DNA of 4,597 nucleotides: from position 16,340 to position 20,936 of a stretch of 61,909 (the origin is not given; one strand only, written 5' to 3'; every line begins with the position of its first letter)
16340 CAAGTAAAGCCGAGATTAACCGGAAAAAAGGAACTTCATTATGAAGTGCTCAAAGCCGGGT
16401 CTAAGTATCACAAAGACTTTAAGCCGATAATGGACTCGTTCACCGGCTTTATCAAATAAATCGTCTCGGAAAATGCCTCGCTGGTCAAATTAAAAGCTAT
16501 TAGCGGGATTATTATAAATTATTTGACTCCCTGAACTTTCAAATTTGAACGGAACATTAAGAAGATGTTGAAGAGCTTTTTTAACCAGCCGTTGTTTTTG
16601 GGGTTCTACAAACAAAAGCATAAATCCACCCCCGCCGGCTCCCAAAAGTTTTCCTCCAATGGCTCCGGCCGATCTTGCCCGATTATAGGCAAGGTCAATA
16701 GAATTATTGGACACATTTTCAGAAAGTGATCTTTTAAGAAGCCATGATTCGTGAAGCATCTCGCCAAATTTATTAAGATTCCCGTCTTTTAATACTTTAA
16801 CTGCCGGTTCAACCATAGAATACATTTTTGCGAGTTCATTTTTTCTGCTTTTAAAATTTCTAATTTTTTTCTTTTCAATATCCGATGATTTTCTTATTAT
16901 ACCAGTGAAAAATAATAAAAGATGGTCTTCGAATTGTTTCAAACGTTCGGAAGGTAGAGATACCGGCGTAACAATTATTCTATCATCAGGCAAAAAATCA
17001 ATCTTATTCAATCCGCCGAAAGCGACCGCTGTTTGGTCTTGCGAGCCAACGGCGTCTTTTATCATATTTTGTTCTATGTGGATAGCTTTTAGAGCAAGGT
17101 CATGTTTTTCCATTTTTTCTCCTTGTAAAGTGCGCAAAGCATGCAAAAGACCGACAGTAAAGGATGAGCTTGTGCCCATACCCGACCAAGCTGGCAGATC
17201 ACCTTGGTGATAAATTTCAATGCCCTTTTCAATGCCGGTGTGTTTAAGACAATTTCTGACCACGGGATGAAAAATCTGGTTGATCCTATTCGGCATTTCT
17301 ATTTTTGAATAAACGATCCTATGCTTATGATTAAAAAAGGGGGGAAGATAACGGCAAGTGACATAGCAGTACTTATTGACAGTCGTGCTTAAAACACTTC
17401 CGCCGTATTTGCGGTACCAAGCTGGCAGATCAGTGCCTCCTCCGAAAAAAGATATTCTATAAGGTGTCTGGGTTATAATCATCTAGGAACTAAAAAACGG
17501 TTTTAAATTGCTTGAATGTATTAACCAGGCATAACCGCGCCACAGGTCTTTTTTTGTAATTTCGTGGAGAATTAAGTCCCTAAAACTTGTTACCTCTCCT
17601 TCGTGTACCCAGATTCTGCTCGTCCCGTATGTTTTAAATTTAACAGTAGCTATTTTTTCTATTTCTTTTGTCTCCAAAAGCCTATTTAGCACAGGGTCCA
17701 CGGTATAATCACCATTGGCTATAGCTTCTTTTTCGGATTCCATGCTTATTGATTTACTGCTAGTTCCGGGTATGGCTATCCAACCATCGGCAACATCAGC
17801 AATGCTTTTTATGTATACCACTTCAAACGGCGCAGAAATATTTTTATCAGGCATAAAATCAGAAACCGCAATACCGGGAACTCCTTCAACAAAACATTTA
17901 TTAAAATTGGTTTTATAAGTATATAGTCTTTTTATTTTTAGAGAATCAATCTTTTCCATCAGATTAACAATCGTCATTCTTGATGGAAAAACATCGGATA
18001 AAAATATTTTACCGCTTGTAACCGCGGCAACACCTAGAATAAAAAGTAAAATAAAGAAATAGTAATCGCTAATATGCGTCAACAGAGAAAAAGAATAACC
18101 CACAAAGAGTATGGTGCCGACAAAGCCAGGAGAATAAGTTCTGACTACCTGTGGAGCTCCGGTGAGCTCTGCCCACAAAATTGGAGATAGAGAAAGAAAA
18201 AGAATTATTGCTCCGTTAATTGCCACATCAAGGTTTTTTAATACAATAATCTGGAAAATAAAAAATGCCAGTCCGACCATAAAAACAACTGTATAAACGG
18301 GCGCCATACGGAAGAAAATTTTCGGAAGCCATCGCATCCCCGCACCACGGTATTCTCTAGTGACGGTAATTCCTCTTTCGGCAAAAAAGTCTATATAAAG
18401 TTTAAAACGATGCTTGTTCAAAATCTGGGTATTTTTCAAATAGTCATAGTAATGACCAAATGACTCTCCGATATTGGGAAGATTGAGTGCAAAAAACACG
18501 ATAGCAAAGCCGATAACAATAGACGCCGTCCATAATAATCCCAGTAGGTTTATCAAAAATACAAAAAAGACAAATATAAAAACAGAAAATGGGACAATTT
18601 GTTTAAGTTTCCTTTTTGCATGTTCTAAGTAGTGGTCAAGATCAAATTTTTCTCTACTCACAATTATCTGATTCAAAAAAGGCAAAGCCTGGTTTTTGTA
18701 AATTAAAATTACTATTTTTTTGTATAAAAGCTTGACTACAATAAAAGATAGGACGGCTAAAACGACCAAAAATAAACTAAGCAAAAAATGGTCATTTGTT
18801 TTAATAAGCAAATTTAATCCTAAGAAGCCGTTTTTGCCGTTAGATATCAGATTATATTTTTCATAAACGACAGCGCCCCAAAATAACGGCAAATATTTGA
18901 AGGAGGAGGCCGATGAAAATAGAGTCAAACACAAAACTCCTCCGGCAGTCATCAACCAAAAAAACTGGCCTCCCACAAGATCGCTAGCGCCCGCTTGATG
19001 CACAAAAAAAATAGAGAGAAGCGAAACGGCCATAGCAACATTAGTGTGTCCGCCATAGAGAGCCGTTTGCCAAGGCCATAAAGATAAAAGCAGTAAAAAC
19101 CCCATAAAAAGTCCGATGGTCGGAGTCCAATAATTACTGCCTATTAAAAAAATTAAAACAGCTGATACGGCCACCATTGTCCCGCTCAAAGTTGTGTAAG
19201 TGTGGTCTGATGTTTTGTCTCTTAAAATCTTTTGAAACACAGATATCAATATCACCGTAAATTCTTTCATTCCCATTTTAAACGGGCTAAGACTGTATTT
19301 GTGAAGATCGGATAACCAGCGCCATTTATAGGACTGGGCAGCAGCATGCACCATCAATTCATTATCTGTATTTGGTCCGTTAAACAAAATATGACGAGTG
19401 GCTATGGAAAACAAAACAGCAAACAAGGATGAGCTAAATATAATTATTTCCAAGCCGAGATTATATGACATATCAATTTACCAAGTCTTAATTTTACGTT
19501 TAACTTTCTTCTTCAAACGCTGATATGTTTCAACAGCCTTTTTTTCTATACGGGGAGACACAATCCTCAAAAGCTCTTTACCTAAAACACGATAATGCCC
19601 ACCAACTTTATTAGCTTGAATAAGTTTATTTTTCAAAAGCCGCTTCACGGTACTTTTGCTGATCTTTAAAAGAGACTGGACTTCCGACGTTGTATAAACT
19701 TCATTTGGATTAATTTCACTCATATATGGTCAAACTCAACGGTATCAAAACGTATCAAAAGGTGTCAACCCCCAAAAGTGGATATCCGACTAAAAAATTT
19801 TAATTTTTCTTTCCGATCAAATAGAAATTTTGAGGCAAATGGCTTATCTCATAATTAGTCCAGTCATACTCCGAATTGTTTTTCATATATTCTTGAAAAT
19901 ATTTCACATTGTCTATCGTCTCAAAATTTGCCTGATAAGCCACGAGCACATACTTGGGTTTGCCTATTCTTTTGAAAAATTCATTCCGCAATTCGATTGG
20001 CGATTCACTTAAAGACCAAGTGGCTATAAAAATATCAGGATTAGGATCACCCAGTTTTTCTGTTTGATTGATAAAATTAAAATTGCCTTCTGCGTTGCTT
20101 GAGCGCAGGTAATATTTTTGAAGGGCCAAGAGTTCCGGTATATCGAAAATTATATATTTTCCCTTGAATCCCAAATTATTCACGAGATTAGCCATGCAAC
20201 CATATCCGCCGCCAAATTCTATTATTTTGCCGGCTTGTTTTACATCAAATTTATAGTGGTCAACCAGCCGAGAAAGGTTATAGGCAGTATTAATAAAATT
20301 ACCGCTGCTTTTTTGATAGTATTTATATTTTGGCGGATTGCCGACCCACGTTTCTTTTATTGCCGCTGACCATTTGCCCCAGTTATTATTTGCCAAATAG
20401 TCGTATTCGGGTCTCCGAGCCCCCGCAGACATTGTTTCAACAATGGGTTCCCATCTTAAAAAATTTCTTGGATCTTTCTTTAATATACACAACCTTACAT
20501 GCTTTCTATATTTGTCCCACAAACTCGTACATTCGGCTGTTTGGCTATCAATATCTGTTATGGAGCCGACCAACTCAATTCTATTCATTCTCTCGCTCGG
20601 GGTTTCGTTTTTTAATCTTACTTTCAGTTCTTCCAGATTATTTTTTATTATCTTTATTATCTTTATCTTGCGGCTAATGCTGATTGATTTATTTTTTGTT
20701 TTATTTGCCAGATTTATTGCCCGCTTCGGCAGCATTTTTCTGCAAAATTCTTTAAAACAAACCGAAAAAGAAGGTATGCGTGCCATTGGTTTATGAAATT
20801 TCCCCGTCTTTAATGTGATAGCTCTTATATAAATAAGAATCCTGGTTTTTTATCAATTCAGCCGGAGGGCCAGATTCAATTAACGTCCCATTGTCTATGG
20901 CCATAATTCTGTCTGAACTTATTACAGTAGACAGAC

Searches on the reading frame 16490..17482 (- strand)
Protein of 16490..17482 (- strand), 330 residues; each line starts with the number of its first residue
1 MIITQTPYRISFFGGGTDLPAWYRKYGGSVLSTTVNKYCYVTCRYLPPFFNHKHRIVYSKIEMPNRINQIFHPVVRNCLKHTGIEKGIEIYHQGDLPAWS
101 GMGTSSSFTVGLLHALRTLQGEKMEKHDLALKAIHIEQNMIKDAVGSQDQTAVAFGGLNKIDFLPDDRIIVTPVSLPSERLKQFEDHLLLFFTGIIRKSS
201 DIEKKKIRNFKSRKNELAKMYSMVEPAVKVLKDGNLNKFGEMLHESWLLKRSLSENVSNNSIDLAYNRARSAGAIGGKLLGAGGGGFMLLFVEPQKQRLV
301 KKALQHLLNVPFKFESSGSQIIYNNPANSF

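Call 37: search_protein_families(library=ncbifam, proteins=[window:16490-17482:-], max_evalue=0.00001)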
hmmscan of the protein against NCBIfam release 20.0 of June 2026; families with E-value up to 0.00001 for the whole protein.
window:16490-17482:- (330 aa): 10 families
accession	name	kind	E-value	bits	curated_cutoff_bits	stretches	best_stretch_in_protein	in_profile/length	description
NF049969.1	GlMnHpPKinHddA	equivalog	1.2e-49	169.6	600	1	2-303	3-316/338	D-glycero-D-manno-heptose 7-phosphate kinase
NF009948.0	PRK13412.1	equivalog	1.1e-26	92.9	721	1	85-304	724-948/974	bifunctional fucokinase/fucose-1-phosphate guanylyltransferase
TIGR00549.1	mevalon_kin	equivalog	7.6e-20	71.5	163.05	1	26-289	15-274/276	mevalonate kinase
NF003006.0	PRK03817.1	equivalog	1.8e-18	66.7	443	2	217-315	239-336/352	galactokinase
NF003036.0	PRK03926.1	equivalog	2.3e-17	63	403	1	55-306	44-281/302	mevalonate kinase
TIGR00131.1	gal_kin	equivalog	1e-13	51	226.65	1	81-177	104-200/388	galactokinase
NF003705.0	PRK05322.1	equivalog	1.9e-13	49.9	385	1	81-161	106-186/388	galactokinase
NF001816.0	PRK00555.1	equivalog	8.3e-09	34.9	509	0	224-305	257-337/363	galactokinase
NF003472.0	PRK05101.1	equivalog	1.7e-08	33.8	499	1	73-178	98-203/382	galactokinase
NF002288.1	PRK01212.1-4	equivalog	8.8e-06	25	194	0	73-137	62-126/303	homoserine kinase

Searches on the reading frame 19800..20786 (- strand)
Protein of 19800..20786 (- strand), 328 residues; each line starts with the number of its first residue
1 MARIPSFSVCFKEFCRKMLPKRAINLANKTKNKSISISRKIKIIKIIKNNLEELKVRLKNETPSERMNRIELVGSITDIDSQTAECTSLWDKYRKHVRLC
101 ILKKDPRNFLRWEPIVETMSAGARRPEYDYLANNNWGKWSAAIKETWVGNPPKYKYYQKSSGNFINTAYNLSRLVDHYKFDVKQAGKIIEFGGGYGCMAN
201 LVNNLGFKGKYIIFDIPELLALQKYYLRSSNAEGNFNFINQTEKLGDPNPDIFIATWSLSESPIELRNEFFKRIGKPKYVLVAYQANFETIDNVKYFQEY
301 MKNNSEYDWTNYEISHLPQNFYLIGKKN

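Call 37: search_protein_families(library=ncbifam, proteins=[window:19800-20786:-], max_evalue=0.00001)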
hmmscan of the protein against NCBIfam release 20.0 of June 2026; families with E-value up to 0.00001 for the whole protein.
window:19800-20786:- (328 aa): 1 family
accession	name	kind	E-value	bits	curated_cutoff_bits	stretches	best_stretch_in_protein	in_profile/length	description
TIGR04371.1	methyltran_NanM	subfamily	6.2e-12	45.6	44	1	141-261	106-231/273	putative sugar O-methyltransferase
